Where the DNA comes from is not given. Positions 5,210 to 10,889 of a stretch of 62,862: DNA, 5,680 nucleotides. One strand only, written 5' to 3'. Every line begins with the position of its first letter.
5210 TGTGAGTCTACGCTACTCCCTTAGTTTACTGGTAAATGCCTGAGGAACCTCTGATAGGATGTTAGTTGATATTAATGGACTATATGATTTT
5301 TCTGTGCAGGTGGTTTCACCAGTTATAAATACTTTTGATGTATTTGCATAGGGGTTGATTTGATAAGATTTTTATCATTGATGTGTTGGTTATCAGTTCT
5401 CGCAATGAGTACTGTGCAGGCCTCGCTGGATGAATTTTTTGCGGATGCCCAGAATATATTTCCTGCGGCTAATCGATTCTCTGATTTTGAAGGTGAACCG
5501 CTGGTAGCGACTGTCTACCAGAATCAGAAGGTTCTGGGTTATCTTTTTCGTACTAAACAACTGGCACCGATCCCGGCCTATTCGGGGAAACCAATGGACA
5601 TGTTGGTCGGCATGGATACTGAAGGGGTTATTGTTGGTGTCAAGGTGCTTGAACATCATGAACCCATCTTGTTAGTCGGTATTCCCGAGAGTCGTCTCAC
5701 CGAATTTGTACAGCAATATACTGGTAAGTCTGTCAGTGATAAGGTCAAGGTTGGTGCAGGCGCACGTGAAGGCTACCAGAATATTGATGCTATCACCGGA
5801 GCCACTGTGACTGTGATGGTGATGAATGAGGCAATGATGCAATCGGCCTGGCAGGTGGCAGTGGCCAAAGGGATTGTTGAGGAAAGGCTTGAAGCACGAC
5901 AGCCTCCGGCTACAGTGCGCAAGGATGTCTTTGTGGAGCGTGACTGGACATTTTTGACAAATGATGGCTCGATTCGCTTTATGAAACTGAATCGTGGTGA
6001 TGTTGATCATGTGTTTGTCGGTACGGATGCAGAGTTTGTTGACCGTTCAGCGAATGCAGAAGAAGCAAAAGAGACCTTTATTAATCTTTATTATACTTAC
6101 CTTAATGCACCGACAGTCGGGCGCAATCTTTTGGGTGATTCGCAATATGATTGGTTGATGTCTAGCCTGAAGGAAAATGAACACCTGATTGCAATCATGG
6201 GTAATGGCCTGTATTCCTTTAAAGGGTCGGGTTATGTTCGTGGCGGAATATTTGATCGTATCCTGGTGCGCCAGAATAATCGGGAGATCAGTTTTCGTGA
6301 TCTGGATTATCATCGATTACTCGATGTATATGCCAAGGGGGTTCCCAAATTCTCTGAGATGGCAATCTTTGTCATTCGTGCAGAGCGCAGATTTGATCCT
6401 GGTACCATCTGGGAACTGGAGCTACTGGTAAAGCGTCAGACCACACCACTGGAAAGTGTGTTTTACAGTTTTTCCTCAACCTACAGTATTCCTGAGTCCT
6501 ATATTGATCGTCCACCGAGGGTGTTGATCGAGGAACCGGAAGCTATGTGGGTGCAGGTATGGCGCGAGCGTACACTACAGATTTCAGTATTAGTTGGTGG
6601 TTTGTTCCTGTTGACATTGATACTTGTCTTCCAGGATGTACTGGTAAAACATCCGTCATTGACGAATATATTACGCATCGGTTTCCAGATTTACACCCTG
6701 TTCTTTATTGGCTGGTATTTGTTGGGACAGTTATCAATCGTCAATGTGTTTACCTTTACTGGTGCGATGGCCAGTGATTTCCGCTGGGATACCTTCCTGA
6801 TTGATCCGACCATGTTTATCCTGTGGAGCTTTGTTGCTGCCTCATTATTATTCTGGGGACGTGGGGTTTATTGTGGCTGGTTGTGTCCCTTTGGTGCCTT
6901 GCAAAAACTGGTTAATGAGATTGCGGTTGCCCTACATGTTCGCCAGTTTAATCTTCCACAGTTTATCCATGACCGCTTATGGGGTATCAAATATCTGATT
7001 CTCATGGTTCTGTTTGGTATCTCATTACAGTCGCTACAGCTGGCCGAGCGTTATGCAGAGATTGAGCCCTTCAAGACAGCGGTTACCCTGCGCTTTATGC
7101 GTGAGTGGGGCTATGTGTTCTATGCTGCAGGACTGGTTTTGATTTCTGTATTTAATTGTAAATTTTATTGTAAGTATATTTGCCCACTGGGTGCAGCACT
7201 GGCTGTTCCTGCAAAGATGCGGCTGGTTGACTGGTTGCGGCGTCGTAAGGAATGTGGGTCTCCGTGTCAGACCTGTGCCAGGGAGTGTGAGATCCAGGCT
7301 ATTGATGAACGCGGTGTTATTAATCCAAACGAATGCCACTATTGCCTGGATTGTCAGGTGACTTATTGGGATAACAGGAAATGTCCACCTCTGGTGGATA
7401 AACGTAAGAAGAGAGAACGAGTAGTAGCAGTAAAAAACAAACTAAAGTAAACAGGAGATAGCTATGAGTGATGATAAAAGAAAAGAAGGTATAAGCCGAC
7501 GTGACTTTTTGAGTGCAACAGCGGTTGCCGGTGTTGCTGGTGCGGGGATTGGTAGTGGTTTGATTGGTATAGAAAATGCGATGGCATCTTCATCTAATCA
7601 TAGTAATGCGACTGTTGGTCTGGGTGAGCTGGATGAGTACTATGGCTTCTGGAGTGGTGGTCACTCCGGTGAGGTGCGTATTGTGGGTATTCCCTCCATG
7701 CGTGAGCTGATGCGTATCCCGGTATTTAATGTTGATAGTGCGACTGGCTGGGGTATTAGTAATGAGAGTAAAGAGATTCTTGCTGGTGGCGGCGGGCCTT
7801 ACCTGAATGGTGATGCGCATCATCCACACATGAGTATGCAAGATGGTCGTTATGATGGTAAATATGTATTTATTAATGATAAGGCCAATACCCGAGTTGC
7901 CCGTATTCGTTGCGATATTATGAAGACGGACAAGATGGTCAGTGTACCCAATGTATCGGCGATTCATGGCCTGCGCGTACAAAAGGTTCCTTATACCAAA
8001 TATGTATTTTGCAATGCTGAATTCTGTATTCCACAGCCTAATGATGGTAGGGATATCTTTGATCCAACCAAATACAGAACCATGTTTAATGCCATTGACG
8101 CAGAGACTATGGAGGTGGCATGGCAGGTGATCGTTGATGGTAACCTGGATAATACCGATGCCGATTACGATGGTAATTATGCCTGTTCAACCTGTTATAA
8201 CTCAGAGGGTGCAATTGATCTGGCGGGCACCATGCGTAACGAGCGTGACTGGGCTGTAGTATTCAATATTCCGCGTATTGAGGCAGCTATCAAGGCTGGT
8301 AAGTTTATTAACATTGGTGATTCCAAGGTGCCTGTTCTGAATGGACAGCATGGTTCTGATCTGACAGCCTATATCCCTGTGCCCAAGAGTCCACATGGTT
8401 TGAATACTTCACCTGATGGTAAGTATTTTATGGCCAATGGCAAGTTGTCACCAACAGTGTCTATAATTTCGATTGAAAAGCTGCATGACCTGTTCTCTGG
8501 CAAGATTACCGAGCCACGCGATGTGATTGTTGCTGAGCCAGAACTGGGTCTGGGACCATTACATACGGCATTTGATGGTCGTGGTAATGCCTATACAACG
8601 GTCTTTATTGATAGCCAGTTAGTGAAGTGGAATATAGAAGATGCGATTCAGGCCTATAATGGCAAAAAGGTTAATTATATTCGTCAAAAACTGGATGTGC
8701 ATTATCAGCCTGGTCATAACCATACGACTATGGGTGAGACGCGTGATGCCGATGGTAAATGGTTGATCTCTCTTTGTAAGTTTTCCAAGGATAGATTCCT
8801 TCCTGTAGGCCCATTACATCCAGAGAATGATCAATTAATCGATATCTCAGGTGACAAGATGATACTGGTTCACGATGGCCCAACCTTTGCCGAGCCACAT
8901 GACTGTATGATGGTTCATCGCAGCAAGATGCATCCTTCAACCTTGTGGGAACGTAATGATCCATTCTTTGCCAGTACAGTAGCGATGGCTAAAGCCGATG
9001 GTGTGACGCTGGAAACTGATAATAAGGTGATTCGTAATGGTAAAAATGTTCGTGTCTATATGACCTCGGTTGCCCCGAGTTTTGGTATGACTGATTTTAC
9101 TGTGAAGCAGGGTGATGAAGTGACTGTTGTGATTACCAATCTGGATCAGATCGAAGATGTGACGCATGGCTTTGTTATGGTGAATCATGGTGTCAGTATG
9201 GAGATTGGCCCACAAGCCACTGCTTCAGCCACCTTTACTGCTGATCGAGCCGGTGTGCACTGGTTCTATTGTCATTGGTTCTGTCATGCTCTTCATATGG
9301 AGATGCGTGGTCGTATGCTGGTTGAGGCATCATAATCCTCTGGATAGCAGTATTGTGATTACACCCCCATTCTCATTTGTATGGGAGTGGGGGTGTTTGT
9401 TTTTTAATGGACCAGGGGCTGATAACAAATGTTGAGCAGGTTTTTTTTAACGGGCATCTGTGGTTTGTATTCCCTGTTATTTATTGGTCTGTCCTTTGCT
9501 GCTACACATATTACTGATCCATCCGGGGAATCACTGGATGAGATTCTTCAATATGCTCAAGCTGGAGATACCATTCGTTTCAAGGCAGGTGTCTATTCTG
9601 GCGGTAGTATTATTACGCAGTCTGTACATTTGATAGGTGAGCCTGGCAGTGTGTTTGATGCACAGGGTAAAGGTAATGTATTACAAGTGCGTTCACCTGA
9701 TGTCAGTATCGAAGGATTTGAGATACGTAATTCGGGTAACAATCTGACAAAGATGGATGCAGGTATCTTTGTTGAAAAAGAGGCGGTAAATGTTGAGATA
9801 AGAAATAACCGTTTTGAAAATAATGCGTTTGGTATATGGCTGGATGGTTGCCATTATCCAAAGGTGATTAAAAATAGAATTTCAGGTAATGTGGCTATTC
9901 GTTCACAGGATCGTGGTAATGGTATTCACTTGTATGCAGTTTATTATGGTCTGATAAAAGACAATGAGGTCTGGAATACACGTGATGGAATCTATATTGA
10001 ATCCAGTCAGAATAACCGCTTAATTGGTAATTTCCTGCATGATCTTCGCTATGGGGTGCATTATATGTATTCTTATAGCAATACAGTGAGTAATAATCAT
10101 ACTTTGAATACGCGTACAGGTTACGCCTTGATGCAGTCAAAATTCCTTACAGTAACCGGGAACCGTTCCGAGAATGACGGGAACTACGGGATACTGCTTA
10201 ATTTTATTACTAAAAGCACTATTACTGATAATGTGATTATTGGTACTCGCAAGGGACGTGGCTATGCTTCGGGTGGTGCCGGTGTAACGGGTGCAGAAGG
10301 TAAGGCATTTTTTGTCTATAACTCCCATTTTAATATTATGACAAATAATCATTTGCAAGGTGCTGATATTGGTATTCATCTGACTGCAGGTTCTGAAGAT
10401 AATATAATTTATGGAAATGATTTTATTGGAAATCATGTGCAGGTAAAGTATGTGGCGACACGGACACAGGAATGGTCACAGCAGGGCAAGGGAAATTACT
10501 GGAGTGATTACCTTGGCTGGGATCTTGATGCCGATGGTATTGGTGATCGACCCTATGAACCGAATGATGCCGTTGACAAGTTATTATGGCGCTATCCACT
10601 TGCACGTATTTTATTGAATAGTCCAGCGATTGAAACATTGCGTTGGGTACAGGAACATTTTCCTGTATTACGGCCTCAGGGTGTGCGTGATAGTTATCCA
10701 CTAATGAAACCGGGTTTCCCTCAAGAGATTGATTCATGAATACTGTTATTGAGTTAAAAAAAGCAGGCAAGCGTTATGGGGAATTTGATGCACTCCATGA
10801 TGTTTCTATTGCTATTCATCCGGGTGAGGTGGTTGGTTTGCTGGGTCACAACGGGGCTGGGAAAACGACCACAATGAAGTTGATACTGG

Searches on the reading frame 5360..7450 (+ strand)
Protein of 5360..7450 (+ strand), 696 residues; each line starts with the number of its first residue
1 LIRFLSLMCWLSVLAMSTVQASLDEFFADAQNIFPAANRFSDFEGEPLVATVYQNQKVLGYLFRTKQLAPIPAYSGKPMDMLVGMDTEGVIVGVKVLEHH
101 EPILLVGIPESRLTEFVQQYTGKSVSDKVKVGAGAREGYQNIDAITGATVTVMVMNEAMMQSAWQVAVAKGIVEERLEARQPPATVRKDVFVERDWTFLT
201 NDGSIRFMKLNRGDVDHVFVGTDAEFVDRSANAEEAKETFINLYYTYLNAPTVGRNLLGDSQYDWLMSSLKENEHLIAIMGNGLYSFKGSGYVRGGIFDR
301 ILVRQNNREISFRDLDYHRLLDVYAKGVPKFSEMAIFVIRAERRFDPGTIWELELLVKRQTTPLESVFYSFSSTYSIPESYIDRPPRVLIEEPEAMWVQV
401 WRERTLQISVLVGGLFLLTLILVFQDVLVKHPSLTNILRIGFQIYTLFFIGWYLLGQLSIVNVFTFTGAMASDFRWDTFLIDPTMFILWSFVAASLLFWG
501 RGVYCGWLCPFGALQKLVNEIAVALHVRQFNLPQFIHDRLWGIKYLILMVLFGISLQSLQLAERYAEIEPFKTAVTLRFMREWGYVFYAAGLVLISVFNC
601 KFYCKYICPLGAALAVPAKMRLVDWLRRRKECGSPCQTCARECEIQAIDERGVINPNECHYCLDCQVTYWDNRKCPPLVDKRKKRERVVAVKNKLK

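Call 37: search_protein_families(library=pfam, proteins=[window:5360-7450:+], max_evalue=0.00001)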
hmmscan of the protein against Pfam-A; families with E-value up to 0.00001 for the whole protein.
window:5360-7450:+ (696 aa): 2 families
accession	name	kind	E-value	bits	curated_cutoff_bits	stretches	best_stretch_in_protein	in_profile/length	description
PF12801.12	Fer4_5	-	1.2e-15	57.6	22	1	482-525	2-40/48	4Fe-4S binding domain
PF04205.19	FMN_bind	-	1.3e-09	39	22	1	76-159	3-72/77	FMN-binding domain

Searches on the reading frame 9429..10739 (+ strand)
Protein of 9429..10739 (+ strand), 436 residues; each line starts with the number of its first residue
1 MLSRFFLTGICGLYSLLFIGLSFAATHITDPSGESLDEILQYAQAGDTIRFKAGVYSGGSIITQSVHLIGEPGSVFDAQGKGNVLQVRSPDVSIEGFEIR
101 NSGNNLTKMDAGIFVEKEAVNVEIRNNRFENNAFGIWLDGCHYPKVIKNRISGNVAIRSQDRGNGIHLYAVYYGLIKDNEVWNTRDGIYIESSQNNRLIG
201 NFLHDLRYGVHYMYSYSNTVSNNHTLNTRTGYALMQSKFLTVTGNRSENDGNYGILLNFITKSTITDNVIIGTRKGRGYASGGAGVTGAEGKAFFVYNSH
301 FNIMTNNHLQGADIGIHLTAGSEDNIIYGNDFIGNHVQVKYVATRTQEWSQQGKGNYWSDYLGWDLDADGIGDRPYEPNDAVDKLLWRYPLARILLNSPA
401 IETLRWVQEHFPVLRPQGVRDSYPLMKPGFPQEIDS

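Call 37: search_protein_families(library=pfam, proteins=[window:9429-10739:+], max_evalue=0.00001)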
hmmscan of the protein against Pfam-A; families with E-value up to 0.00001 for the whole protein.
window:9429-10739:+ (436 aa): 2 families
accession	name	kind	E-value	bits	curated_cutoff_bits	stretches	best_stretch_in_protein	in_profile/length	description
PF05048.19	NosD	-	1.8e-56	191.4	23.6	1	148-363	2-212/212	Periplasmic copper-binding protein (NosD)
PF13229.12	Beta_helix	-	1.4e-24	86.9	25.9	2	162-284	22-149/158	Right handed beta helix region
